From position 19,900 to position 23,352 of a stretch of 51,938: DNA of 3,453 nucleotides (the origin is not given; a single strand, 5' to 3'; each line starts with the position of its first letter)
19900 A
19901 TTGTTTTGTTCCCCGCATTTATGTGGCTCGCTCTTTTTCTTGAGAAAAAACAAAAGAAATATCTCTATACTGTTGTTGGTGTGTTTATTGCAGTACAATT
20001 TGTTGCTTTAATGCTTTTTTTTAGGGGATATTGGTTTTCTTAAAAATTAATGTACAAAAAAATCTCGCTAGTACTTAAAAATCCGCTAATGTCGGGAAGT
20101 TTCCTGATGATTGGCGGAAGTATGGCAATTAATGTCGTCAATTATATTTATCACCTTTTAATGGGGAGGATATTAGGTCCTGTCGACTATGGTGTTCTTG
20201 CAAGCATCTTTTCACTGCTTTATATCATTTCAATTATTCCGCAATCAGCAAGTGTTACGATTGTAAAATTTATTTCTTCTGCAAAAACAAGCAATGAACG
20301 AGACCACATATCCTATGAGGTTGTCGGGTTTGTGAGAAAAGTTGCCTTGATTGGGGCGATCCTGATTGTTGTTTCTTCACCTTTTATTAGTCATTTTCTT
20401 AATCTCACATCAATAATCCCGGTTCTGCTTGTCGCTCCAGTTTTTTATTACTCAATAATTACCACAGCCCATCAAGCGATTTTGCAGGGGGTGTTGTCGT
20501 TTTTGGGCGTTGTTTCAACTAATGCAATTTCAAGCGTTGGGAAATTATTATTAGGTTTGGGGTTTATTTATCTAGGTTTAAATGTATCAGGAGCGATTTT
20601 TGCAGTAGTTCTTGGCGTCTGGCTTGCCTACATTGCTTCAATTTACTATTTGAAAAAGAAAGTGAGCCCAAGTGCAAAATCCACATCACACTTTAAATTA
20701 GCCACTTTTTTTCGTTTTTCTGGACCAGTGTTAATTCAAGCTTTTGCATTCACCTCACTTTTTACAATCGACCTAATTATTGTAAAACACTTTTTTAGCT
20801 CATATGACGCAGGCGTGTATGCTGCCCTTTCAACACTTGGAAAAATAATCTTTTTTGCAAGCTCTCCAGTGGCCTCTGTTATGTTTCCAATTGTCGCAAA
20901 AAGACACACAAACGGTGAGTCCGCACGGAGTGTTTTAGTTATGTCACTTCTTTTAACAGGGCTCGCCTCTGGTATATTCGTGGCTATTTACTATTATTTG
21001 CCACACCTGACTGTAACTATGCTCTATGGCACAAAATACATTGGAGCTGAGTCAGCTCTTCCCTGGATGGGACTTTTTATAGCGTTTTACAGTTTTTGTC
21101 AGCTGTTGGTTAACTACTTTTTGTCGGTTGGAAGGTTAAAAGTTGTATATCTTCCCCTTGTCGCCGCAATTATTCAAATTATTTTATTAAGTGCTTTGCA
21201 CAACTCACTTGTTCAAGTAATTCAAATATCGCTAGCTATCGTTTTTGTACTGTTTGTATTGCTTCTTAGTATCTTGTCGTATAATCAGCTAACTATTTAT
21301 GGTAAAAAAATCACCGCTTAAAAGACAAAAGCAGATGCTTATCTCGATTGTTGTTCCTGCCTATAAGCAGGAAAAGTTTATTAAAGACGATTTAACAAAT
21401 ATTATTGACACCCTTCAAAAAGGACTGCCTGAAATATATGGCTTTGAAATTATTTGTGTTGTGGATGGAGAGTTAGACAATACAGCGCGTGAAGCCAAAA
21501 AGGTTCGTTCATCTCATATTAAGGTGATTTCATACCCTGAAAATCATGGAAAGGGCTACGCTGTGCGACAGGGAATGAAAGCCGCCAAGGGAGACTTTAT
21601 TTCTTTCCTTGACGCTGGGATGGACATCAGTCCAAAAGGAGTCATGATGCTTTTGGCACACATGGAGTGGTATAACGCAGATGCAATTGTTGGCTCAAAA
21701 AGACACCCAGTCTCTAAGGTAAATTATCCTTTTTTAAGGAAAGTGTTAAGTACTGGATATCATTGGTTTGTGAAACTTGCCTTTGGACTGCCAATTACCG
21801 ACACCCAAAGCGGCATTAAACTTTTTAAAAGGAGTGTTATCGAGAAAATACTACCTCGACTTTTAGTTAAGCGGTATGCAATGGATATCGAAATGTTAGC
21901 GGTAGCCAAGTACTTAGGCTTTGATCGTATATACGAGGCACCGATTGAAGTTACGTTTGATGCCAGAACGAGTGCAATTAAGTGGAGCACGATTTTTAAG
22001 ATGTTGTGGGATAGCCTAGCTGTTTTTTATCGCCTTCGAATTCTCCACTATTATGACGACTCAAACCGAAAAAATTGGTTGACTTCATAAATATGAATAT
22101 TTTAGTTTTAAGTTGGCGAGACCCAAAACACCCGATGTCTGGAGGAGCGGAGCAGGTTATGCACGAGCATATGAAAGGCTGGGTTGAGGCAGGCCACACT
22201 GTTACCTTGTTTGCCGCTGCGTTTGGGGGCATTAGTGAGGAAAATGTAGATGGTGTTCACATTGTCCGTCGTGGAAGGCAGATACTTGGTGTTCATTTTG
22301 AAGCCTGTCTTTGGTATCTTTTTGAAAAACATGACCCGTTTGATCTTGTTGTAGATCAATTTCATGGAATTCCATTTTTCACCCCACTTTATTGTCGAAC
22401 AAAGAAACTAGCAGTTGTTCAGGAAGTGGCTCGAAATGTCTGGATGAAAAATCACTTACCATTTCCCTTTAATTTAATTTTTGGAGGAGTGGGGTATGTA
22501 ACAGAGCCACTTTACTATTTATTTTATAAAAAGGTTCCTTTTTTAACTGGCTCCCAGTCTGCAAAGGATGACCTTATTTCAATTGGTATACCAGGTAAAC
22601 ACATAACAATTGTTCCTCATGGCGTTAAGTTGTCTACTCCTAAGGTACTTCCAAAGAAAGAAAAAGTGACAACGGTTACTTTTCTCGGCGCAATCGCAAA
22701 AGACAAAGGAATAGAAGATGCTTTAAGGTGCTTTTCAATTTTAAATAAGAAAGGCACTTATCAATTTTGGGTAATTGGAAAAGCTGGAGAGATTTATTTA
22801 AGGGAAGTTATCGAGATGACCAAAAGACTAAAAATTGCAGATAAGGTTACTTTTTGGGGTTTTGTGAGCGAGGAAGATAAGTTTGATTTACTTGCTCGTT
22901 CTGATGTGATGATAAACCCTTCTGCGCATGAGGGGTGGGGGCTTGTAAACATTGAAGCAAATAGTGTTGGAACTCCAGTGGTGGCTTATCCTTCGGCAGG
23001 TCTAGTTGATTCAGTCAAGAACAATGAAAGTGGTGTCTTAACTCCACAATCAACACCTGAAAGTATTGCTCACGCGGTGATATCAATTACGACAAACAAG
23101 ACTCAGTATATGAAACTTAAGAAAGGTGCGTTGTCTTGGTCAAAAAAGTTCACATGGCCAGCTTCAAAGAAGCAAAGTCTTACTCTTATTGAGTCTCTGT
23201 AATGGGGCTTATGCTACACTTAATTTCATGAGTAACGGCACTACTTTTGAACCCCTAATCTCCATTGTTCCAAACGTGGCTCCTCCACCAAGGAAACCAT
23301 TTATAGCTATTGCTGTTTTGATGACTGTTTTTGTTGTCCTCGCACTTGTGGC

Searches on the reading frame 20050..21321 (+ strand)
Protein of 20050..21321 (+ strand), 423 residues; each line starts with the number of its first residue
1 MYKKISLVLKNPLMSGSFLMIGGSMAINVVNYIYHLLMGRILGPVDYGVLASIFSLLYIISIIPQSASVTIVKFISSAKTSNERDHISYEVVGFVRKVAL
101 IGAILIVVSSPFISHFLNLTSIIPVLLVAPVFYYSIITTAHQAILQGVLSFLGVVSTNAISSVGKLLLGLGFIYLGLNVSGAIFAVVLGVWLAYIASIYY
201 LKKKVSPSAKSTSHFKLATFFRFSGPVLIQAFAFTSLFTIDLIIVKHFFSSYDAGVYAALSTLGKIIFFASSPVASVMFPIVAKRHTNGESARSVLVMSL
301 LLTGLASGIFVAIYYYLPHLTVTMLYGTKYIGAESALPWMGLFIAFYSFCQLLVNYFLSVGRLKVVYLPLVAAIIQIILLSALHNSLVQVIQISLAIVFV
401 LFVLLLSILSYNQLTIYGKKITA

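Call 7: search_protein_families(library=pfam, proteins=[window:20050-21321:+], max_evalue=0.01)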
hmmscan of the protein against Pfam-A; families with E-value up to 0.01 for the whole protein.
window:20050-21321:+ (423 aa): 2 families
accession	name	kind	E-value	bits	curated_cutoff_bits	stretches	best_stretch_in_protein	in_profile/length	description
PF01943.22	Polysacc_synt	-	2.2e-15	57.2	28.2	1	15-284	3-272/274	Polysaccharide biosynthesis protein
PF13440.11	Polysacc_synt_3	-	4.6e-15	56.1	23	1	38-331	2-289/293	Polysaccharide biosynthesis protein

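Call 33: search_protein_families(library=ncbifam, proteins=[window:20050-21321:+], max_evalue=0.001)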
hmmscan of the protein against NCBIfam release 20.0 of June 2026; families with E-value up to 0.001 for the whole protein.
window:20050-21321:+ (423 aa): 0 families

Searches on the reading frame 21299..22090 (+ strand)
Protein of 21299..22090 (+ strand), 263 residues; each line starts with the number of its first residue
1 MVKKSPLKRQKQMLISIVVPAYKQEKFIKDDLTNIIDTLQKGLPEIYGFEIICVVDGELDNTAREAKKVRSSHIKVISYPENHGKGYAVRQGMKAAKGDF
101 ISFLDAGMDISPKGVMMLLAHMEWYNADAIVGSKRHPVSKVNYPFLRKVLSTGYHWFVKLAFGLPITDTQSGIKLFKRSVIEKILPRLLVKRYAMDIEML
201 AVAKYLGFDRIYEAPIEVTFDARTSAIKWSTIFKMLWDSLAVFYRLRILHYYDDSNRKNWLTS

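Call 7: search_protein_families(library=pfam, proteins=[window:21299-22090:+], max_evalue=0.01)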
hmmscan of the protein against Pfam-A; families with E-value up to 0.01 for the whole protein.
window:21299-22090:+ (263 aa): 3 families
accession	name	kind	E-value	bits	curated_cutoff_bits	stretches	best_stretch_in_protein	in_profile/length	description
PF00535.33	Glycos_transf_2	-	1.7e-23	83.9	23.3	1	16-184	1-167/168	Glycosyl transferase family 2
PF13641.12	Glyco_tranf_2_3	-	4.2e-05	24.1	27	1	15-107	3-96/230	Glycosyltransferase like family 2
PF10111.15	Glyco_tranf_2_2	-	7.3e-05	22.8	27.3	1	16-112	1-96/276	Glycosyltransferase like family 2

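Call 33: search_protein_families(library=ncbifam, proteins=[window:21299-22090:+], max_evalue=0.001)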
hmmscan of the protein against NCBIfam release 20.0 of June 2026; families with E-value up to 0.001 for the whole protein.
window:21299-22090:+ (263 aa): 17 families
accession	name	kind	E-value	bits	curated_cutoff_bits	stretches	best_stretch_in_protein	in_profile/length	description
NF058614.1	PPMAGASynPpgS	equivalog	4.3e-14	52.5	370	1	17-221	4-199/226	polyprenyl-phospho-N-acetylgalactosaminyl synthase PpgS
NF047588.1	GlcsyltransPgfSStrep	equivalog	8.5e-14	51.5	500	1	13-186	1-169/308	glycosyltransferase PgfS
TIGR03937.1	PgaC_IcaA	equivalog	1.6e-13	50.4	422.3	1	4-125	36-153/407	poly-beta-1,6-N-acetyl-D-glucosamine synthase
TIGR04182.1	glyco_TIGR04182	equivalog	2e-10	40.5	325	1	16-216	3-188/293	S-layer glycoprotein N-glycosyltransferase AglJ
NF007482.0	PRK10073.1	equivalog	2.3e-10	40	423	1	11-119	4-107/334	glycosyltransferase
NF010496.0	PRK13915.1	equivalog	4.2e-10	39.2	262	1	9-120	27-140/307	glucosyl-3-phosphoglycerate synthase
NF007986.1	PRK10714.1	equivalog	8.1e-10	38.2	529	1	14-185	7-173/316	undecaprenyl-phosphate 4-deoxy-4-formamido-L-arabinose transferase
NF041875.1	EPS_EpsD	equivalog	2.5e-09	37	370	1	15-129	1-111/325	exopolysaccharide biosynthesis glycosyltransferase EpsD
NF047683.1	TeichurnBiosyTuaG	equivalog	1.1e-08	35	400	1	10-107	3-96/252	teichuronic acid biosynthesis protein TuaG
TIGR03965.1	mycofact_glyco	equivalog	1.5e-08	33.9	280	1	2-122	63-179/467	mycofactocin biosynthesis glycosyltransferase MftF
TIGR04283.1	glyco_like_mftF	equivalog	8.8e-08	32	182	1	15-114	1-89/221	TIGR04283 family arsenosugar biosynthesis glycosyltransferase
NF041394.1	GtaseAglG_Halo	equivalog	4.1e-06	26.3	440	1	13-133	1-118/304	glucosyl-dolichyl phosphate glucuronosyltransferase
NF038302.1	EPS_HpsE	equivalog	2.1e-05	23.7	300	1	15-136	3-125/307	hormogonium polysaccharide biosynthesis glycosyltransferase HpsE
NF041391.1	DPhHxTase_Halo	equivalog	0.00017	20.7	375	1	50-185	26-154/213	dolichyl-phosphate hexose transferase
NF038299.1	EPS_HpsN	equivalog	0.00034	19.7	425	1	14-132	2-113/317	hormogonium polysaccharide biosynthesis glycosyltransferase HpsN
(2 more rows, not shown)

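Call 34: search_solved_structures(query=window:21299-22090:+, max_evalue=0.001)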
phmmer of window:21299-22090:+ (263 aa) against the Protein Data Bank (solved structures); distinct sequences matched with E-value up to 0.001: 14.
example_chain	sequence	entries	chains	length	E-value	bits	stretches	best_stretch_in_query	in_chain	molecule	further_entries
5mlz_A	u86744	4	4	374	1.9e-14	57.1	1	12-236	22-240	Dolichol monophosphate mannose synthase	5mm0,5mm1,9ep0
2z87_A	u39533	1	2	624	6.8e-10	42.2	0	15-136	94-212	Chondroitin synthase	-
2z86_A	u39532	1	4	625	6.8e-10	42.2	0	15-136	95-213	Chondroitin synthase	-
9hwj_A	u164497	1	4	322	5.5e-08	36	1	15-184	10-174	Undecaprenyl-phosphate 4-deoxy-4-formamido-L-arabinose transferase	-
5eke_A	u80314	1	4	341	3.8e-07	33.2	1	14-128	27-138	Uncharacterized glycosyltransferase sll0501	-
5ekp_C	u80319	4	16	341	3.8e-07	33.2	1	14-128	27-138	Uncharacterized glycosyltransferase sll0501 | Glycosyltransferase sll0501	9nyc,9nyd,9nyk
9nye_A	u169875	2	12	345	3.9e-07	33.2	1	14-128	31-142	Glycosyltransferase sll0501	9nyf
6p61_A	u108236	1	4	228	5.8e-07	32.6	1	11-122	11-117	Glycosyltransferase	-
9bhc_C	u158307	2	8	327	4.2e-06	29.8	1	15-184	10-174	Undecaprenyl-phosphate 4-deoxy-4-formamido-L-arabinose transferase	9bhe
8vxh_A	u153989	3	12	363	5.3e-06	29.5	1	15-184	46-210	Undecaprenyl-phosphate 4-deoxy-4-formamido-L-arabinose transferase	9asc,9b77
5tze_C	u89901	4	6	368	6.8e-06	29.1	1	14-130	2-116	Glycosyl transferase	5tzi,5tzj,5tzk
5tz8_A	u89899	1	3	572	1.2e-05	28.3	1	14-130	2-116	Glycosyl transferase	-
5hea_A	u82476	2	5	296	2.8e-05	27.1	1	14-107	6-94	Putative glycosyltransferase (GalT1)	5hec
3bcv_A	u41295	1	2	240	5.9e-05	26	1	15-135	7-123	Putative glycosyltransferase protein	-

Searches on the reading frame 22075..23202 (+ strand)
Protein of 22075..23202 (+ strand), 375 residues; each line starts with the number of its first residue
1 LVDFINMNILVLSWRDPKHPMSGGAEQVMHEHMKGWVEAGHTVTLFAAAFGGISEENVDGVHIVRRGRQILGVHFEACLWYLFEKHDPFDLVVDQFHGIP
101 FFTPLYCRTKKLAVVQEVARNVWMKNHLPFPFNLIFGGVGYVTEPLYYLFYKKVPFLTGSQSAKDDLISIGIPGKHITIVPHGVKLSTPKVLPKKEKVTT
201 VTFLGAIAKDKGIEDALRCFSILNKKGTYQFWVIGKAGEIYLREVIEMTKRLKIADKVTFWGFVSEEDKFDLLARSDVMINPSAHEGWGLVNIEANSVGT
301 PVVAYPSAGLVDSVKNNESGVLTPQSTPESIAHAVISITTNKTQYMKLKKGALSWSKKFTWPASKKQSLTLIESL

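Call 7: search_protein_families(library=pfam, proteins=[window:22075-23202:+], max_evalue=0.01)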
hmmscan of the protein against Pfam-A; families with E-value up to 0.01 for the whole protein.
window:22075-23202:+ (375 aa): 5 families
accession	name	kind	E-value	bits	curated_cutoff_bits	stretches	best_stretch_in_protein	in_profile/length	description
PF00534.26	Glycos_transf_1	-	4.6e-31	108.1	26.4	1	189-352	6-169/172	Glycosyl transferases group 1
PF13692.12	Glyco_trans_1_4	-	3.2e-25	89.5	27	1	200-340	3-141/142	Glycosyl transferases group 1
PF20706.3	GT4-conflict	-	2.3e-12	47.1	26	1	186-325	185-327/385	Family 4 Glycosyltransferase in conflict systems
PF13439.12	Glyco_transf_4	-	3.5e-11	43.9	28.5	1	23-187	2-169/170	Glycosyltransferase Family 4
PF13579.12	Glyco_trans_4_4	-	0.0022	18.8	29.7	1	23-100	1-83/158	Glycosyl transferase 4-like domain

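Call 33: search_protein_families(library=ncbifam, proteins=[window:22075-23202:+], max_evalue=0.001)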
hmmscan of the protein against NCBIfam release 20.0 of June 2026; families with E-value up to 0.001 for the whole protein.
window:22075-23202:+ (375 aa): 38 families (the best 25 are shown)
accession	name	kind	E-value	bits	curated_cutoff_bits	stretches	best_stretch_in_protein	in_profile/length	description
NF046085.1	XrtY_assoc_Gly1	equivalog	1.4e-24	86.7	400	1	152-352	160-360/387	XrtY-associated glycosyltransferase XYAG1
TIGR03449.1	mycothiol_MshA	equivalog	4.6e-21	75.2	462.5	1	162-369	184-397/406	D-inositol-3-phosphate glycosyltransferase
TIGR03999.1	thiol_BshA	equivalog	5.4e-19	68.3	273.7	1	195-359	198-357/375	N-acetyl-alpha-D-glucosaminyl L-malate synthase BshA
NF041876.1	EPS_EpsE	equivalog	5.8e-19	68.6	400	1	184-351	195-371/389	exopolysaccharide biosynthesis GT4 family glycosyltransferase EpsE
NF041010.1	glycosy_Agl16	equivalog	1.1e-17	63.9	575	1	159-374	140-350/352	glycosylation protein Agl16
NF038295.1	EPS_HpsP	equivalog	4.7e-16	58.8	550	1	190-372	199-384/388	hormogonium polysaccharide biosynthesis glycosyltransferase HpsP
TIGR04047.1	MSMEG_0565_glyc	hypoth_equivalog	7.5e-14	51.6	259.85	1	241-370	241-369/373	MSMEG_0565 family glycosyltransferase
TIGR04157.1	glyco_rSAM_CFB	subfamily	3.8e-13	49.2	400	1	199-325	228-350/406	TIGR04157 family glycosyltransferase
TIGR02095.1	glgA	subfamily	8.1e-13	47.8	328.45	1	192-369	288-471/477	glycogen/starch synthase, ADP-glucose type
NF053787.1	GlcN_PG_synth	equivalog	1.8e-12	46.8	480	1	192-364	191-348/361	N-acetylglucosaminyl phosphatidylglycerol synthase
NF007396.0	PRK09922.1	equivalog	1.4e-11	43.9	385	1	159-345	142-330/361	lipopolysaccharide 1,6-galactosyltransferase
TIGR02149.1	glgA_Coryne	subfamily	2e-11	43.7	302.4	1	198-371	204-386/391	glycogen synthase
NF047880.1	glyco_SdgA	exception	3.7e-11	42.3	800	1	191-360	308-475/488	serine-aspartate repeat adhesin O-glycosyltransferase SdgA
NF038255.1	exopoly_VpsD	equivalog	4.5e-11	42.2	300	1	194-346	200-355/381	VpsD family glycosyltransferase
NF047684.1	TeichurnBiosyTuaC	equivalog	5.8e-11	41.9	550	1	190-349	213-362/391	teichuronic acid biosynthesis protein TuaC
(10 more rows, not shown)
